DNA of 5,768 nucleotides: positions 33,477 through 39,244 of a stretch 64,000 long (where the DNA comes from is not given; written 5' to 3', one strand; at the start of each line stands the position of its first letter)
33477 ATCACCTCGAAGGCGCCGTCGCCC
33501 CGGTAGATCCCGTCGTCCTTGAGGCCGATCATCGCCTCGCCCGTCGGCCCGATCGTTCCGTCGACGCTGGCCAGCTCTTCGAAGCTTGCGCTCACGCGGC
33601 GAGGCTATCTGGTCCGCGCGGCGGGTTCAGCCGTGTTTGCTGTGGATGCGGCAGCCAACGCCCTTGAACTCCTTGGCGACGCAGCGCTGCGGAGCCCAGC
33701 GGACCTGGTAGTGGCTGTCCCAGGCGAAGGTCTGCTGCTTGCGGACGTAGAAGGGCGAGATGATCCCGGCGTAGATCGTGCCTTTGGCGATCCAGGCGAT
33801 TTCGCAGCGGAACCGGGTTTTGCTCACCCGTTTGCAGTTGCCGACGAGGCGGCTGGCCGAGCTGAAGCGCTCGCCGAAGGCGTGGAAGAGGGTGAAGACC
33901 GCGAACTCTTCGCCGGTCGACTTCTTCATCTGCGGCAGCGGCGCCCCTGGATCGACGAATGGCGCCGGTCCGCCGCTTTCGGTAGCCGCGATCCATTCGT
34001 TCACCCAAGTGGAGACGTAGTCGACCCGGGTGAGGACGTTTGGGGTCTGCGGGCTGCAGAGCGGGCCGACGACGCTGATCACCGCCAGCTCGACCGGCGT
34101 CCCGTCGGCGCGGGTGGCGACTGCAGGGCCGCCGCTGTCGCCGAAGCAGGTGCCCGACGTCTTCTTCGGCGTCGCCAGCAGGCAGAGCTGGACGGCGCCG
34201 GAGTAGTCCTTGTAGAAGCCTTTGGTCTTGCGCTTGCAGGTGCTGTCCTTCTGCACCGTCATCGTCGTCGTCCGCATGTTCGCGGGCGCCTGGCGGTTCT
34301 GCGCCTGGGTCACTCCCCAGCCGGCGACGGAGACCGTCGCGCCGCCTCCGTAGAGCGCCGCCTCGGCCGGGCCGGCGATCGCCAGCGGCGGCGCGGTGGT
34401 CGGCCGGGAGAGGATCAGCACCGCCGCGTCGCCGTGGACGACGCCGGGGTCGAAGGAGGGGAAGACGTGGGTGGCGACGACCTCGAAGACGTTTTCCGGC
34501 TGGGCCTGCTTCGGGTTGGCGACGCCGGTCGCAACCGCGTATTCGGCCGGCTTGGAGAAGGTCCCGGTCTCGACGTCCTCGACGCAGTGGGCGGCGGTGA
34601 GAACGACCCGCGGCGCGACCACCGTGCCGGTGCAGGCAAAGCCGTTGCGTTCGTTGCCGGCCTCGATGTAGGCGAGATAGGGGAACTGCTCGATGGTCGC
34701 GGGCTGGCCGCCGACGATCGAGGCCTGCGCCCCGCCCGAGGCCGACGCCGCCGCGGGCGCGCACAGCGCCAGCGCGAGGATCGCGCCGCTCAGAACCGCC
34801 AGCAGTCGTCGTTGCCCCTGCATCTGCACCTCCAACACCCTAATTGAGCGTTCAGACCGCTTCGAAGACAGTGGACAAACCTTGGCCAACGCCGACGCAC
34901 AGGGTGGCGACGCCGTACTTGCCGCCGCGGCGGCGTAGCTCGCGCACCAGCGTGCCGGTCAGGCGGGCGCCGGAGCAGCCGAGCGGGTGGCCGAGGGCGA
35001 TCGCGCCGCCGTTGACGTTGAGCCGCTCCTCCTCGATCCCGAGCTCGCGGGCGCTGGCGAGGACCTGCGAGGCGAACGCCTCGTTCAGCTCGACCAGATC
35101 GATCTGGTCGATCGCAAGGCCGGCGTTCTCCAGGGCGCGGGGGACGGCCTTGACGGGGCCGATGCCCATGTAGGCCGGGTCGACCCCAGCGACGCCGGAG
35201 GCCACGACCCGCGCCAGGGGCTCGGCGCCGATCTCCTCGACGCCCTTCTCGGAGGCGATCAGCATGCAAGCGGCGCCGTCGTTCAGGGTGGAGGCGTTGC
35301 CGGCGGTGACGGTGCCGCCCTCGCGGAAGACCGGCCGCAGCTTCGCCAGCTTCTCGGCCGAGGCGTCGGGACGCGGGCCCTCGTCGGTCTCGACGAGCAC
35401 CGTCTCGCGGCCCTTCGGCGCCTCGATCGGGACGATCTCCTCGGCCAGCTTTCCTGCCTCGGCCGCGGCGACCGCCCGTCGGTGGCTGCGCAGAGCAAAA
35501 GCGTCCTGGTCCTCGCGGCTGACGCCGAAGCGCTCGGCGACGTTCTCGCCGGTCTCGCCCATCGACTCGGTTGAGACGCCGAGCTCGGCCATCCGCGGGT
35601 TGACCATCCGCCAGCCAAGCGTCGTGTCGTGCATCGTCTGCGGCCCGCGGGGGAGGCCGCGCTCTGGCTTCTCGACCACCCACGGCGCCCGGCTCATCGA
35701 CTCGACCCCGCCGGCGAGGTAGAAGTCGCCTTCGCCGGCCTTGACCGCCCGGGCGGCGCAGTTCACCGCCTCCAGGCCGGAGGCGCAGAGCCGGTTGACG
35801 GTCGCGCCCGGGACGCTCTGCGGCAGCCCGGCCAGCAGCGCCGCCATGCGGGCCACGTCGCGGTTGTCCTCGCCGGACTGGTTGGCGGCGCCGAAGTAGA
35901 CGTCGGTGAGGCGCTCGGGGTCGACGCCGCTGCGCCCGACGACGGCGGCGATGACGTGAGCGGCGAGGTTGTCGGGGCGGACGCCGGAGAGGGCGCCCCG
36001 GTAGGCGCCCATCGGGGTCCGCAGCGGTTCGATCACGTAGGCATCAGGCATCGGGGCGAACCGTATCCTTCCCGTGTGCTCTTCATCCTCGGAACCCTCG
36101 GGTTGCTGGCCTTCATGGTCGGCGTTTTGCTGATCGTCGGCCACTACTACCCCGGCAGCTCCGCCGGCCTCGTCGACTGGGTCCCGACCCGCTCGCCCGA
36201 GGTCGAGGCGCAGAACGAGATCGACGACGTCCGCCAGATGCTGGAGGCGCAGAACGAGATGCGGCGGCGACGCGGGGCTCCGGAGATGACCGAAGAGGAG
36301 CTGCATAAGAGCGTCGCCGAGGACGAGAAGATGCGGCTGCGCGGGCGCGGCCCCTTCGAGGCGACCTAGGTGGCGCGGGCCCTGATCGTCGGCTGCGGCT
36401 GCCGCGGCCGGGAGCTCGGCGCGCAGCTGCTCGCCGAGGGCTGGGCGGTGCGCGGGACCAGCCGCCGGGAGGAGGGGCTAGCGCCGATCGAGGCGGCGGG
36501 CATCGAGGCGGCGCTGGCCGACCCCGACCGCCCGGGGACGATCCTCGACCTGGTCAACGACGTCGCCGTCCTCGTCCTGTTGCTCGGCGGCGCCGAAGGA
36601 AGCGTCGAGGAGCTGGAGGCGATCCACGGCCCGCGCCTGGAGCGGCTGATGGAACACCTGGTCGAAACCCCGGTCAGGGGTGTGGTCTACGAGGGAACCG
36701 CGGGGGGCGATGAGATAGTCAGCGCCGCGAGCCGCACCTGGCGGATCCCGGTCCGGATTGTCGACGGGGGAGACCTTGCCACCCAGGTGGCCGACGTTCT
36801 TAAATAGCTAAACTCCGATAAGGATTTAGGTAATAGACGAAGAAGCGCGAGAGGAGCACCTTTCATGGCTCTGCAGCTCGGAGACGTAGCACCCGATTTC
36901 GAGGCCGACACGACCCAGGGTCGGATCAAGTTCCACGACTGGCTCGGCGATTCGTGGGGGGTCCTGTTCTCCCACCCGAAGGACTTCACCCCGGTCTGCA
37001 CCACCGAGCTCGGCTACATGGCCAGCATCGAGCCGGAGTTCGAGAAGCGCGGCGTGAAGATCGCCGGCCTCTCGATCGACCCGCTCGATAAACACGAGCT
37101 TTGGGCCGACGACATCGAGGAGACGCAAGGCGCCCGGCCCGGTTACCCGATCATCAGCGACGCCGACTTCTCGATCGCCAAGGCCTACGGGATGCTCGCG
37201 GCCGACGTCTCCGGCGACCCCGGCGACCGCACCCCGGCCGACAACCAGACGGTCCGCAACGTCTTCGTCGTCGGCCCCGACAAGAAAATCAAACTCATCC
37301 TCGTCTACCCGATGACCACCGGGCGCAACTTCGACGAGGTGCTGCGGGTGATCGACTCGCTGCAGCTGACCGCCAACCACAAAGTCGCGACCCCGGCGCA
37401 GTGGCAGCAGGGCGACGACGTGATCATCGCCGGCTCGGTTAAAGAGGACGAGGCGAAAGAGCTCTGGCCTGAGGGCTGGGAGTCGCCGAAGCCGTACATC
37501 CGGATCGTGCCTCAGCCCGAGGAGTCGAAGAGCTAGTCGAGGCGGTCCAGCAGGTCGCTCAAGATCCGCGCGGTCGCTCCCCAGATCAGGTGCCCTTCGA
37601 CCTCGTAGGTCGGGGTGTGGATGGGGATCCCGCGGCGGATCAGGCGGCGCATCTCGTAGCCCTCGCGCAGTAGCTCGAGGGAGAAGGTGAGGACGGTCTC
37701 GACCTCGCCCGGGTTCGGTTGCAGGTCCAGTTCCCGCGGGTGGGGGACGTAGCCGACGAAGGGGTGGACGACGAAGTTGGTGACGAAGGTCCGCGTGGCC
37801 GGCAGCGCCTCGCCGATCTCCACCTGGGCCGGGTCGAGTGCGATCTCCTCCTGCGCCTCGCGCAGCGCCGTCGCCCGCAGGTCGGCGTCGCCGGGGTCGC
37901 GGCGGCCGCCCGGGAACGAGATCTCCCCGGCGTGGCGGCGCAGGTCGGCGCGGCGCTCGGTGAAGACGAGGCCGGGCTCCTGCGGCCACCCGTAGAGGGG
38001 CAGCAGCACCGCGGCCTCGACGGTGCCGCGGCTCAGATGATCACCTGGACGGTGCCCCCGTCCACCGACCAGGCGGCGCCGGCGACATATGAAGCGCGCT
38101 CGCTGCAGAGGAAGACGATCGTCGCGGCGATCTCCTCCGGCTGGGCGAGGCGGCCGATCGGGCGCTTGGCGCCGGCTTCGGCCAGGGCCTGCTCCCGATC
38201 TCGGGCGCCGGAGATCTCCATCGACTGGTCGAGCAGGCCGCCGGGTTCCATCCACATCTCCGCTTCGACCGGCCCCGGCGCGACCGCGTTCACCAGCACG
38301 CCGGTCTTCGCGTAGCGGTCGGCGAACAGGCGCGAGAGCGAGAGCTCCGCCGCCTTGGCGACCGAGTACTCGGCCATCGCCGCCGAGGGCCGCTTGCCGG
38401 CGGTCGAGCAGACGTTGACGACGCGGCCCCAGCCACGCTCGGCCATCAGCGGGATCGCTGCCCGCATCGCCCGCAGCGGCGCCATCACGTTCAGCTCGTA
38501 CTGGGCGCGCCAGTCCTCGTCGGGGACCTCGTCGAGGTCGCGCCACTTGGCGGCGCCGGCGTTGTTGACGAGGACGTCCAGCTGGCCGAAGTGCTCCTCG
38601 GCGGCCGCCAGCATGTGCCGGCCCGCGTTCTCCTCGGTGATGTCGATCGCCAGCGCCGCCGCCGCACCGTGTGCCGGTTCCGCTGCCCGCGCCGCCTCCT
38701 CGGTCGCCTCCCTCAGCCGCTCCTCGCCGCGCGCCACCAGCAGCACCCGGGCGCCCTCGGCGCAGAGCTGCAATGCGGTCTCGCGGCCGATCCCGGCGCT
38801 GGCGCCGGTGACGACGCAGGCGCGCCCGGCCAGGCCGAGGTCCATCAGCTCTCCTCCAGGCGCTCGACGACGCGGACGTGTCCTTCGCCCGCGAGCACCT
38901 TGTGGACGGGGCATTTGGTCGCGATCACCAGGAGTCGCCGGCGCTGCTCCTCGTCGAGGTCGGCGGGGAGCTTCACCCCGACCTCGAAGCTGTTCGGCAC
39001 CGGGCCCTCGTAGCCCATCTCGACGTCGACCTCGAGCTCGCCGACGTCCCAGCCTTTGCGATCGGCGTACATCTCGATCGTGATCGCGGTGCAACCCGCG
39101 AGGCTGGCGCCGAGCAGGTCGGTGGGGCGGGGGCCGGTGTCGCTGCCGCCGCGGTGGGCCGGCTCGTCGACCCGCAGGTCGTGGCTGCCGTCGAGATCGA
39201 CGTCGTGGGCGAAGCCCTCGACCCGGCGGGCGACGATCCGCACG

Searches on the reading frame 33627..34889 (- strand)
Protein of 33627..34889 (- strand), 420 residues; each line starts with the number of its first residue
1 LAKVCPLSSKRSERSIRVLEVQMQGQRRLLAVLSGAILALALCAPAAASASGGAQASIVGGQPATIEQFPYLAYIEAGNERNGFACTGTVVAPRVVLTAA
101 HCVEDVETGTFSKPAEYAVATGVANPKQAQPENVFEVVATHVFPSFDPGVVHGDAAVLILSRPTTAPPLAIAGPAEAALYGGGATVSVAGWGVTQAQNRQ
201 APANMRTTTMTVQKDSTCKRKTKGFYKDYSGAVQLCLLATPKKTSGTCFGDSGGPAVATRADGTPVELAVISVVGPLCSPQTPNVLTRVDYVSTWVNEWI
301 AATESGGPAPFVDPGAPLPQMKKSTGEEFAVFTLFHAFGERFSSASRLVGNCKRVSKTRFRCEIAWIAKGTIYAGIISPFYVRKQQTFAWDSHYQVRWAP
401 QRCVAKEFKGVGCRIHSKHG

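Call 74: search_protein_families(library=pfam, proteins=[window:33627-34889:-], max_evalue=0.0001)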
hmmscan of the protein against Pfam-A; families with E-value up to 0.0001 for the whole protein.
window:33627-34889:- (420 aa): 2 families
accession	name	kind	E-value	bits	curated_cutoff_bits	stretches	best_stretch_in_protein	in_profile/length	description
PF00089.32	Trypsin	-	4e-32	112.2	20.6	1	58-296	1-220/220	Trypsin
PF13365.12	Trypsin_2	-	8.5e-07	30.2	27.6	1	86-258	1-136/144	Trypsin-like peptidase domain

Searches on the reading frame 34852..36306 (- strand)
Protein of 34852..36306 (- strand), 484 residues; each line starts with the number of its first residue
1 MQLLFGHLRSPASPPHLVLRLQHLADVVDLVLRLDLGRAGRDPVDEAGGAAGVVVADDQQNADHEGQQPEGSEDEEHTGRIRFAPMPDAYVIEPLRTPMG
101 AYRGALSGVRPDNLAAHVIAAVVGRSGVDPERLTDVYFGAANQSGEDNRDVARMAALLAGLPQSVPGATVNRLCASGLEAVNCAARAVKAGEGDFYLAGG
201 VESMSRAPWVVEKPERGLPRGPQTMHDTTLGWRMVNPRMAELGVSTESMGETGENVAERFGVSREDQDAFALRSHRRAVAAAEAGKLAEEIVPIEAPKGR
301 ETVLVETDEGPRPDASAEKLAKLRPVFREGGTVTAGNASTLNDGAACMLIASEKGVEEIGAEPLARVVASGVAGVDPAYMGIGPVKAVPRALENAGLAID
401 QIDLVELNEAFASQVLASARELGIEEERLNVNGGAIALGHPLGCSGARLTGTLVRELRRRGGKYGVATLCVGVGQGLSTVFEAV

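Call 73: search_protein_families(library=pfam, proteins=[window:34852-36306:-], max_evalue=0.0001)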
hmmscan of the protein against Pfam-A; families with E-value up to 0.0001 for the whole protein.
window:34852-36306:- (484 aa): 4 families
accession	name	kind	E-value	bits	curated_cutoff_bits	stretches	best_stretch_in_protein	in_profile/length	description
PF00108.29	Thiolase_N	-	1.2e-79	267.8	26.4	1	90-353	2-259/260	Thiolase, N-terminal domain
PF02803.24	Thiolase_C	-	5.4e-49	165.4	27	1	362-482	2-122/123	Thiolase, C-terminal domain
PF22691.2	Thiolase_C_1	-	1.2e-05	25.5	28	0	386-424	22-60/144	Thiolase C-terminal domain-like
PF00109.32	ketoacyl-synt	-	5.6e-05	23.3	20.8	0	169-206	169-206/252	Beta-ketoacyl synthase, N-terminal domain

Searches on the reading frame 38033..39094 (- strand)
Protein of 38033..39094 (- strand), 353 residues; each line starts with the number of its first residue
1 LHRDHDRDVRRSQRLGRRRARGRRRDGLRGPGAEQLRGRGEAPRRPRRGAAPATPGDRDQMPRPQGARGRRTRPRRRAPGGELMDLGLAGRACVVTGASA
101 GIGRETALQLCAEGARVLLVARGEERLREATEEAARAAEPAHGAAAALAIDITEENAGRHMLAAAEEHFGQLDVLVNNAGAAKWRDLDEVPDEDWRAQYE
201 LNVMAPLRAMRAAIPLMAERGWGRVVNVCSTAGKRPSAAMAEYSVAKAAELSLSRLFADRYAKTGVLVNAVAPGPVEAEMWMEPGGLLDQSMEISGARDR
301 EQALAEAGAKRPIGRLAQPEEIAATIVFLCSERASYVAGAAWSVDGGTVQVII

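Call 73: search_protein_families(library=pfam, proteins=[window:38033-39094:-], max_evalue=0.0001)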
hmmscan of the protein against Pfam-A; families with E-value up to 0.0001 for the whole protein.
window:38033-39094:- (353 aa): 3 families
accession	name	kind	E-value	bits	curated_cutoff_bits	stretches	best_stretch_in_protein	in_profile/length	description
PF13561.12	adh_short_C2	-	2.2e-52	178.5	27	1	97-347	1-234/236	Enoyl-(Acyl carrier protein) reductase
PF00106.31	adh_short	-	1.4e-51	175.2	26.6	1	93-283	3-189/195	short chain dehydrogenase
PF08659.16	KR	-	4.8e-11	43.3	22.6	1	94-250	4-156/180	KR domain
